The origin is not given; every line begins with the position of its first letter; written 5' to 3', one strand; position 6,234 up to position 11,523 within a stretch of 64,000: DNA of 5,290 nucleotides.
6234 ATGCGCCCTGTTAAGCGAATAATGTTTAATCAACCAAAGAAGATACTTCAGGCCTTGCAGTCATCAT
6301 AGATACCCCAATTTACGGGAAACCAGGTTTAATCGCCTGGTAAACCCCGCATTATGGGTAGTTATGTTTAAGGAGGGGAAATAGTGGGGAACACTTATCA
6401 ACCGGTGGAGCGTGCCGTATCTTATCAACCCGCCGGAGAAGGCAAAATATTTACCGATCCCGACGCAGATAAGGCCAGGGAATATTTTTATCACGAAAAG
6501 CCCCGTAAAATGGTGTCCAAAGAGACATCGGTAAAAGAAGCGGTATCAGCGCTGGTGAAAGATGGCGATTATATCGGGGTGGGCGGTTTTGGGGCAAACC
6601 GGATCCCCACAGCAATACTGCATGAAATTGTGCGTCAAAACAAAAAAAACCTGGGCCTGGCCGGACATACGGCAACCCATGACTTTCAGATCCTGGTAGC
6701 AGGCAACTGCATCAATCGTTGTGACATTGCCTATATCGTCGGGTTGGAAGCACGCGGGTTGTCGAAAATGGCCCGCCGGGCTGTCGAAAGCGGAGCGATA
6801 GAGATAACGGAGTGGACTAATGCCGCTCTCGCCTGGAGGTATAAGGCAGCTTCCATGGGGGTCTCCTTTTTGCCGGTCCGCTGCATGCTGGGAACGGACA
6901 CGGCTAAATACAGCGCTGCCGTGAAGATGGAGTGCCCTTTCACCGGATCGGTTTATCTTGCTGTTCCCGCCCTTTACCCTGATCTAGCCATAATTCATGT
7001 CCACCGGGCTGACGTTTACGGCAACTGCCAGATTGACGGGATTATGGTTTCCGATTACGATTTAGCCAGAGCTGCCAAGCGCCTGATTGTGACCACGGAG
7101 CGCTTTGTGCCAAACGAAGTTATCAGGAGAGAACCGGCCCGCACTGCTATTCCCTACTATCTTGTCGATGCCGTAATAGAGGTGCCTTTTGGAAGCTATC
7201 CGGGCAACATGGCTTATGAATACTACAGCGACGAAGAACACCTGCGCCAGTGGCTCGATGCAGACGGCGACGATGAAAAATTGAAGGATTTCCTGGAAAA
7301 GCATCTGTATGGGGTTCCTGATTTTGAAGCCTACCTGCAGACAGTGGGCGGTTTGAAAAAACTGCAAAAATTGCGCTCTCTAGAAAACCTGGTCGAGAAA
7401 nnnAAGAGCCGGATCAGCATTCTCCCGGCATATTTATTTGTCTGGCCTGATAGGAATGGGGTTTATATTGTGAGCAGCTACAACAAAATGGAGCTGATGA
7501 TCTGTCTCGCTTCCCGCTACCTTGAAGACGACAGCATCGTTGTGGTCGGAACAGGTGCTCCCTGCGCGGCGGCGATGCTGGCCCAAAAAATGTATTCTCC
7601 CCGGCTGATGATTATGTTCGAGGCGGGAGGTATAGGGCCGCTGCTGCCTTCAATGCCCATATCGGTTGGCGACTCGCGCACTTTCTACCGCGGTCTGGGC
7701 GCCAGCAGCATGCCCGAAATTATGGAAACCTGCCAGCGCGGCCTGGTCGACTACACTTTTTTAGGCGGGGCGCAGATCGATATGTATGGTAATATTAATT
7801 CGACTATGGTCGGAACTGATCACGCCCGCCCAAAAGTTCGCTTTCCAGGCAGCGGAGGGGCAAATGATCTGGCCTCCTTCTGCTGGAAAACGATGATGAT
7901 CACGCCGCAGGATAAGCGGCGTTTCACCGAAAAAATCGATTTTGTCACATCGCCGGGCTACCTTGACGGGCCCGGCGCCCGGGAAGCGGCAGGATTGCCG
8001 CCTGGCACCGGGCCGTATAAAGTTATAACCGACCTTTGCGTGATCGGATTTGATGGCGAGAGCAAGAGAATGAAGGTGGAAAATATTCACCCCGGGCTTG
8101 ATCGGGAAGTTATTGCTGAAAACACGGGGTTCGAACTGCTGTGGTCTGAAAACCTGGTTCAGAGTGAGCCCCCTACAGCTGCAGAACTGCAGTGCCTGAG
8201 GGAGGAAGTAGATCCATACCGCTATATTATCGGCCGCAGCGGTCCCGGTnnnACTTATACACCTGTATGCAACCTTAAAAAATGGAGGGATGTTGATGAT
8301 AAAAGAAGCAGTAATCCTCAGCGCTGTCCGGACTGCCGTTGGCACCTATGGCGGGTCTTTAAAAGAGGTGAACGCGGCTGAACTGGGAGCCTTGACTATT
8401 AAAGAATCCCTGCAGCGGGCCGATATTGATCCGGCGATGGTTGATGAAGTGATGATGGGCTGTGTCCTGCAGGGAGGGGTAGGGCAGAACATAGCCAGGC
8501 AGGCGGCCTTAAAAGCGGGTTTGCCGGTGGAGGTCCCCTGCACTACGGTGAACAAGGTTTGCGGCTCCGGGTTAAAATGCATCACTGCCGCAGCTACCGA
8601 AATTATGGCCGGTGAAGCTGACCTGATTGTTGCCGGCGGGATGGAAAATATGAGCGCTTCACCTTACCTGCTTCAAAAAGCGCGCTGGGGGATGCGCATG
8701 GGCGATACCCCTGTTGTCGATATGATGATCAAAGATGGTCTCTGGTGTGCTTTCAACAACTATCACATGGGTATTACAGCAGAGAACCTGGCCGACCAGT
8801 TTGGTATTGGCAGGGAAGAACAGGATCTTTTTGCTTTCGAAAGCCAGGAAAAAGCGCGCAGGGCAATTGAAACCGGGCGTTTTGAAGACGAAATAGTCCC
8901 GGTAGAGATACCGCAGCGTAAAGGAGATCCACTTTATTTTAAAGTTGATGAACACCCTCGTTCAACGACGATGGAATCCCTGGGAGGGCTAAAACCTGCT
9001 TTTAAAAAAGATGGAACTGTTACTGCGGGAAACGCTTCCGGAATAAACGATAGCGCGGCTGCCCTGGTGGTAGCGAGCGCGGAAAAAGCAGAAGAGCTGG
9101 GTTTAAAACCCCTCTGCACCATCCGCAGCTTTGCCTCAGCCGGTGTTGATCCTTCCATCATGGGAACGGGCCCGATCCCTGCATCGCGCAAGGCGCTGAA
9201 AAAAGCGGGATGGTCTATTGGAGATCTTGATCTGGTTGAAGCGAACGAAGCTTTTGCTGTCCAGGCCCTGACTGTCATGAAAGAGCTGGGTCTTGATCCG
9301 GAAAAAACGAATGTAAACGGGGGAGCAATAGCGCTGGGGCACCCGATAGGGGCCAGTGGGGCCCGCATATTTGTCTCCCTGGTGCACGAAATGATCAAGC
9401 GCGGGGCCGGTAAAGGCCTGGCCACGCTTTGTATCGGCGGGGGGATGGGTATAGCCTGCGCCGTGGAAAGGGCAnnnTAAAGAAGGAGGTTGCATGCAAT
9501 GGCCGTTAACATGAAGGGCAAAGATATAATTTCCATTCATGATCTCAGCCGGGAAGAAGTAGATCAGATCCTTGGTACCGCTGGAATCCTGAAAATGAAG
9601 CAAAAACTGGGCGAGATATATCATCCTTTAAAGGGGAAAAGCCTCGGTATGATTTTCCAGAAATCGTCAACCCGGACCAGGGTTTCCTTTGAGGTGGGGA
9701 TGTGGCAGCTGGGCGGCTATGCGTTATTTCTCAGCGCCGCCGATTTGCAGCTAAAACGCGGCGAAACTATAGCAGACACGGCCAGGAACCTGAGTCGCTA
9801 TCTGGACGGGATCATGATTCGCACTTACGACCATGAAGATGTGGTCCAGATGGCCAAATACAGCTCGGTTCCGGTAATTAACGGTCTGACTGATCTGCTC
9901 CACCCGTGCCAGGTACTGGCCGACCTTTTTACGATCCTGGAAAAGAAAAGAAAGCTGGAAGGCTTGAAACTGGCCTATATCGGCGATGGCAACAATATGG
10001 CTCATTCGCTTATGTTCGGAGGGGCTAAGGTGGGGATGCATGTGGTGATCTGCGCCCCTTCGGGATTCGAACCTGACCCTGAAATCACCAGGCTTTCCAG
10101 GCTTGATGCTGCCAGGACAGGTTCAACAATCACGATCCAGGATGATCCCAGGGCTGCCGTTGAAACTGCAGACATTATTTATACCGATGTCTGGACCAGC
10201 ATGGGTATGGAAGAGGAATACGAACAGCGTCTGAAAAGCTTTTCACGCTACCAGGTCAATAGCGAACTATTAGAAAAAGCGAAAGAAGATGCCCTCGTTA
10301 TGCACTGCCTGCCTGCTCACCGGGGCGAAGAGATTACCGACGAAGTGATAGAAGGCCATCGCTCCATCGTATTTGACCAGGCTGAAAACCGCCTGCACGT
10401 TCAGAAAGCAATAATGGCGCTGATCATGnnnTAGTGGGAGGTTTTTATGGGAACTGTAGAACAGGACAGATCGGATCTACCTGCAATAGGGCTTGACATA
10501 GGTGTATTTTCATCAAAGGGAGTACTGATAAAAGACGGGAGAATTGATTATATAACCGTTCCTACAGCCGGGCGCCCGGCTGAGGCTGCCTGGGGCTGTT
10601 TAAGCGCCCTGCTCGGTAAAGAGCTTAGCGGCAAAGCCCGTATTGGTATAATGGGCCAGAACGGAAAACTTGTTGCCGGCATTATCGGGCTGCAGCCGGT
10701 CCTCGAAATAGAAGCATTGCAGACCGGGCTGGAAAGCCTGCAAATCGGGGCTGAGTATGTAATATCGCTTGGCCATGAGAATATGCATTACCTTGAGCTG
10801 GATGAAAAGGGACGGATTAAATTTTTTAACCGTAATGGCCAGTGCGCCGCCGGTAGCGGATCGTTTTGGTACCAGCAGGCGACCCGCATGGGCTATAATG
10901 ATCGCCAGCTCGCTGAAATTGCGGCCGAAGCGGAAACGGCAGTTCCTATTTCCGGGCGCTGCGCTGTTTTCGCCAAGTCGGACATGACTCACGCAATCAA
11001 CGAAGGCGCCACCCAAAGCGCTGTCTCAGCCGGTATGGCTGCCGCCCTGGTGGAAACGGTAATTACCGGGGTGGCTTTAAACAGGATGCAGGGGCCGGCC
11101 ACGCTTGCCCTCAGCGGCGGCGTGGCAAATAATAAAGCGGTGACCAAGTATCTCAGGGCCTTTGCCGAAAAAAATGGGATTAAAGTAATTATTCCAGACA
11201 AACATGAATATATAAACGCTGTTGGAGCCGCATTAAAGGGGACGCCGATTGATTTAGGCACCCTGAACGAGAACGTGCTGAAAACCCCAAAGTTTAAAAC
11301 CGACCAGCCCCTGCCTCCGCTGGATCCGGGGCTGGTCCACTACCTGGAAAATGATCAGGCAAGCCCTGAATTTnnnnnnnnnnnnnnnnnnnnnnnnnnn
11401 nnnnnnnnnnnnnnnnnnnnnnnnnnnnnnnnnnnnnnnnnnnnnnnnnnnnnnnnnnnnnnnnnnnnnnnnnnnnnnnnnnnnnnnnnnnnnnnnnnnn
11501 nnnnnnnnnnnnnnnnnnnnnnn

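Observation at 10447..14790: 1447-aa single-chain fusion of two radical-enzyme activase ATPases with an HgdAB-like C-terminal half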

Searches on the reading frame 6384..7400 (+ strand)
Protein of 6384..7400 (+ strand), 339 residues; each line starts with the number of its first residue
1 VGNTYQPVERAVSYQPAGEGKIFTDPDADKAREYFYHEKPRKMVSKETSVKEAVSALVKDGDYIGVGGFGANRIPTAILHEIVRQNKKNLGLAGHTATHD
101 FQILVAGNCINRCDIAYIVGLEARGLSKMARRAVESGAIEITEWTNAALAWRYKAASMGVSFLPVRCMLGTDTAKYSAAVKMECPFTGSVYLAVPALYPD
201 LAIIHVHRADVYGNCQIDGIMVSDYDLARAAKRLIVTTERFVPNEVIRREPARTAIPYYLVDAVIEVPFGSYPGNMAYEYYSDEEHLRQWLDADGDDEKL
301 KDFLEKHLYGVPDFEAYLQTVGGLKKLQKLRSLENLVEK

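Call 5: search_protein_families(library=pfam, proteins=[window:6384-7400:+], max_evalue=0.00001)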
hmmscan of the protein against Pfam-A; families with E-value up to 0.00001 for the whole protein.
window:6384-7400:+ (339 aa): 1 family
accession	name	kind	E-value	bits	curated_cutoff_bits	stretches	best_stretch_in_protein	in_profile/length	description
PF01144.29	CoA_trans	-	8.8e-35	120.5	23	1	49-266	3-216/217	Coenzyme A transferase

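Call 6: search_protein_families(library=ncbifam, proteins=[window:6384-7400:+], max_evalue=0.00001)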
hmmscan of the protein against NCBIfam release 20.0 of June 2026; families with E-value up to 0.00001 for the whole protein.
window:6384-7400:+ (339 aa): 2 families
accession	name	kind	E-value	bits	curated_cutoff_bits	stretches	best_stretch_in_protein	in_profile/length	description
TIGR02429.1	pcaI_scoA_fam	subfamily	3.2e-14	52.8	128.5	1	48-267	7-219/222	3-oxoacid CoA-transferase subunit A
NF007394.0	PRK09920.1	equivalog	6e-07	29.3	315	1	44-265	2-214/219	acetate CoA-transferase subunit alpha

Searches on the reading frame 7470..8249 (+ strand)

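Call 5: search_protein_families(library=pfam, proteins=[window:7470-8249:+], max_evalue=0.00001)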
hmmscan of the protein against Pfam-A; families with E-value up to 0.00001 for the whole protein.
window:7470-8249:+ (260 aa): 1 family
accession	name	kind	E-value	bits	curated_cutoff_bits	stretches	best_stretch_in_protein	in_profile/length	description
PF01144.29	CoA_trans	-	1.4e-28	100.2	23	1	13-218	7-217/217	Coenzyme A transferase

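Call 6: search_protein_families(library=ncbifam, proteins=[window:7470-8249:+], max_evalue=0.00001)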
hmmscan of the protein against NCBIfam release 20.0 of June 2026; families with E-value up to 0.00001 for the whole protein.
window:7470-8249:+ (260 aa): 0 families

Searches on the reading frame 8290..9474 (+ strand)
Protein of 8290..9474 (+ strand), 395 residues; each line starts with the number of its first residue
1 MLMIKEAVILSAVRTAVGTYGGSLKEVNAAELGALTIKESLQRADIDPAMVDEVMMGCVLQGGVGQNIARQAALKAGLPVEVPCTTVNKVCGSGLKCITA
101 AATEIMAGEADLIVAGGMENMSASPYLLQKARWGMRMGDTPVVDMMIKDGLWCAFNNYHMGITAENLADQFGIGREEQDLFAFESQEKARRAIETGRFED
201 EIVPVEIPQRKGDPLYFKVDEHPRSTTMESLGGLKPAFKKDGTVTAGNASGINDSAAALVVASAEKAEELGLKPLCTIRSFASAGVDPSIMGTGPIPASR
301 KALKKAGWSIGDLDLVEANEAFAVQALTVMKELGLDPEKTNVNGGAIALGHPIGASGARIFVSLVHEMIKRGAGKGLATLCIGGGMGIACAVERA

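Call 5: search_protein_families(library=pfam, proteins=[window:8290-9474:+], max_evalue=0.00001)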
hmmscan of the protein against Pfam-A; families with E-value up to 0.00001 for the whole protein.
window:8290-9474:+ (395 aa): 2 families
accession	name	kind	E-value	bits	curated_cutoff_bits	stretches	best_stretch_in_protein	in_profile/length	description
PF00108.29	Thiolase_N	-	2.6e-103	345.4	26.4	1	8-264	2-259/260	Thiolase, N-terminal domain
PF02803.24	Thiolase_C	-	4.9e-52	175.2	27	1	272-394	1-123/123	Thiolase, C-terminal domain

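Call 6: search_protein_families(library=ncbifam, proteins=[window:8290-9474:+], max_evalue=0.00001)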
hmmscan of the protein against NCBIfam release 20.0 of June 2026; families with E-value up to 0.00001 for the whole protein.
window:8290-9474:+ (395 aa): 42 families (the best 25 are shown)
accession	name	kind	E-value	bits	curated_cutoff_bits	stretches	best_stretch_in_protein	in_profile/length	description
NF004206.0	PRK05656.1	subfamily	2.5e-179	596.4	688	1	5-394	2-392/392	acetyl-CoA C-acetyltransferase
NF006552.0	PRK09051.1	subfamily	1.1e-152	508.9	565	1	3-394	2-394/395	beta-ketothiolase BktB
NF006086.0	PRK08235.1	equivalog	1.5e-148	495.1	526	1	5-393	2-391/393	acetyl-CoA C-acetyltransferase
TIGR01930.1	AcCoA-C-Actrans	subfamily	7.7e-148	492.5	240.55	1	9-393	1-385/385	acetyl-CoA C-acyltransferase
NF042999.1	bketothiol_BktB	equivalog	1.7e-139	465.4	725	1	3-394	1-393/394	beta-ketothiolase BktB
NF005152.0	PRK06633.1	equivalog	1.9e-133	444.9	675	1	3-393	1-390/392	acetyl-CoA C-acetyltransferase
NF004853.0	PRK06205.1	subfamily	1.6e-130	435.7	551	1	5-395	2-403/404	acetyl-CoA C-acetyltransferase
NF006551.0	PRK09050.1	subfamily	2.7e-129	431.7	605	1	5-394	2-400/401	3-oxoadipyl-CoA thiolase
TIGR02430.1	pcaF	equivalog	1e-128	429.8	597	1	5-394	1-399/400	3-oxoadipyl-CoA thiolase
NF005404.0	PRK06954.1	subfamily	2e-124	415.7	687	1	5-393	7-395/397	acetyl-CoA C-acetyltransferase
NF042967.1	AcCoAtase_PhaA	equivalog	8.7e-116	387.3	740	1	5-394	2-395/396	acetyl-CoA acetyltransferase PhaA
NF005805.0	PRK07661.1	equivalog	1.9e-112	376.1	633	1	4-393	1-389/391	acetyl-CoA C-acetyltransferase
NF004983.0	PRK06366.1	equivalog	1.1e-110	370.3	627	1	5-390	2-382/388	acetyl-CoA C-acetyltransferase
NF006510.0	PRK08947.1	equivalog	1.4e-108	363.3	519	1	5-394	2-386/387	acetyl-CoA C-acyltransferase FadA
NF006001.0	PRK08131.1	equivalog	2.8e-105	352.5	622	1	6-394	3-399/401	3-oxoadipyl-CoA thiolase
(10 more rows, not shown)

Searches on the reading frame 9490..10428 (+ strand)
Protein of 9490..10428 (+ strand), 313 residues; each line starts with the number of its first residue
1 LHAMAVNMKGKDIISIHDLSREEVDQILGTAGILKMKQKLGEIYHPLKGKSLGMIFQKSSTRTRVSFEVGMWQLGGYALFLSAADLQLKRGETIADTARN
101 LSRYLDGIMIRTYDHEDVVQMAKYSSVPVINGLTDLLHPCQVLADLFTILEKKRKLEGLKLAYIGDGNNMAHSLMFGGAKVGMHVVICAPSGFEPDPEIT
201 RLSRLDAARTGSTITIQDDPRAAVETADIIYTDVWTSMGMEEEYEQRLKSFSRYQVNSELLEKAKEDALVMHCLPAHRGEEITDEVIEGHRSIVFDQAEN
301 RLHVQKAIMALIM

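Call 5: search_protein_families(library=pfam, proteins=[window:9490-10428:+], max_evalue=0.00001)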
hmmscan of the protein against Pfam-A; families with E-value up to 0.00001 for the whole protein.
window:9490-10428:+ (313 aa): 2 families
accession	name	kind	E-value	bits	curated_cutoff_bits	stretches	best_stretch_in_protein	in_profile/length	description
PF00185.30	OTCace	-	8.4e-62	208.3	29.4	1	157-311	1-156/157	Aspartate/ornithine carbamoyltransferase, Asp/Orn binding domain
PF02729.26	OTCace_N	-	2.5e-50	170.8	29.9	1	11-151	1-148/148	Aspartate/ornithine carbamoyltransferase, carbamoyl-P binding domain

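Call 6: search_protein_families(library=ncbifam, proteins=[window:9490-10428:+], max_evalue=0.00001)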
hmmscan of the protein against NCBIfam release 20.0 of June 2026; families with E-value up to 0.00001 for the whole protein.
window:9490-10428:+ (313 aa): 16 families
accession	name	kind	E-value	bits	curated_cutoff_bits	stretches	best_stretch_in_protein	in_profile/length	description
NF001986.0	PRK00779.1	subfamily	2.2e-135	450.7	306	1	8-313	3-304/307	ornithine carbamoyltransferase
TIGR00658.1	orni_carb_tr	equivalog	3.6e-129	430.3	280.85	1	11-313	1-303/304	ornithine carbamoyltransferase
TIGR04384.1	putr_carbamoyl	exception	6.6e-101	337.7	500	1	12-312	1-306/330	putrescine carbamoyltransferase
NF011380.0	PRK14805.1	equivalog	6.2e-97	324.3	421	1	11-311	2-298/302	ornithine carbamoyltransferase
NF003286.0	PRK04284.1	subfamily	1.4e-85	287.4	515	1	6-310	2-327/332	ornithine carbamoyltransferase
NF002470.0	PRK01713.1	equivalog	1.4e-68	231.8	545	1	4-278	1-279/334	ornithine carbamoyltransferase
NF011379.0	PRK14804.1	equivalog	1.1e-65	221.8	373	1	11-309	7-305/311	ornithine carbamoyltransferase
NF009213.0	PRK12562.1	subfamily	3.5e-62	210.7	559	1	10-310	6-329/334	ornithine carbamoyltransferase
NF002032.1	PRK00856.1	equivalog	3.5e-53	180.7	263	1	11-312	1-296/297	aspartate carbamoyltransferase catalytic subunit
NF003384.0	PRK04523.1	equivalog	1e-51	176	288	1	11-312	4-332/336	N-acetylornithine carbamoyltransferase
TIGR00670.1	asp_carb_tr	equivalog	2.7e-51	174.5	236.95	1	11-313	1-303/304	aspartate carbamoyltransferase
NF006046.0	PRK08192.1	equivalog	5e-34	118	512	1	7-312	3-316/339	aspartate carbamoyltransferase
NF008853.0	PRK11891.1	equivalog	5.9e-34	117.4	560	1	11-313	89-398/430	aspartate carbamoyltransferase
NF010387.0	PRK13814.1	equivalog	9.8e-22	77.2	660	1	13-312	8-302/310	aspartate carbamoyltransferase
NF005538.0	PRK07200.1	equivalog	3.9e-21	75.5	453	1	6-242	17-279/396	knotted carbamoyltransferase YgeW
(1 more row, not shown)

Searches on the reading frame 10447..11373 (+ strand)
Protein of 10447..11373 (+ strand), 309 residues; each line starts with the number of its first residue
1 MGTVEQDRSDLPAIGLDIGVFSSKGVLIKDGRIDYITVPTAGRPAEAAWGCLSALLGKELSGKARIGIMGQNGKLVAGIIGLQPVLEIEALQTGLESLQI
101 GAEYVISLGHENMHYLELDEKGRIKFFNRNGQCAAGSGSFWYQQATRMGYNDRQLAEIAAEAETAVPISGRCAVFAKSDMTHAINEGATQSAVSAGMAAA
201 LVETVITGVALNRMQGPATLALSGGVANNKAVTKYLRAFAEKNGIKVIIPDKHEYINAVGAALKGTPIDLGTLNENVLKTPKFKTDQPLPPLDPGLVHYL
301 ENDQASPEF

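Call 31: search_protein_families(library=pfam, proteins=[window:10447-11373:+], max_evalue=10)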
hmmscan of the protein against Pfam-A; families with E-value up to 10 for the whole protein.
window:10447-11373:+ (309 aa): 3 families
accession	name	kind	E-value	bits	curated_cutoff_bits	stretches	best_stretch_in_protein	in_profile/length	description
PF01869.26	BcrAD_BadFG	-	1.6e-20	74.2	31.5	1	111-263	116-269/271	BadF/BadG/BcrA/BcrD ATPase family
PF22521.2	HypF_C_2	-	1.5e-05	25.3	27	1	179-251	155-228/241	Carbamoyltransferase, Kae1-like Domain, second subdomain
PF00814.31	TsaD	-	2.6e-05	24.5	24.8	1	120-261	123-260/264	tRNA N6-adenosine threonylcarbamoyltransferase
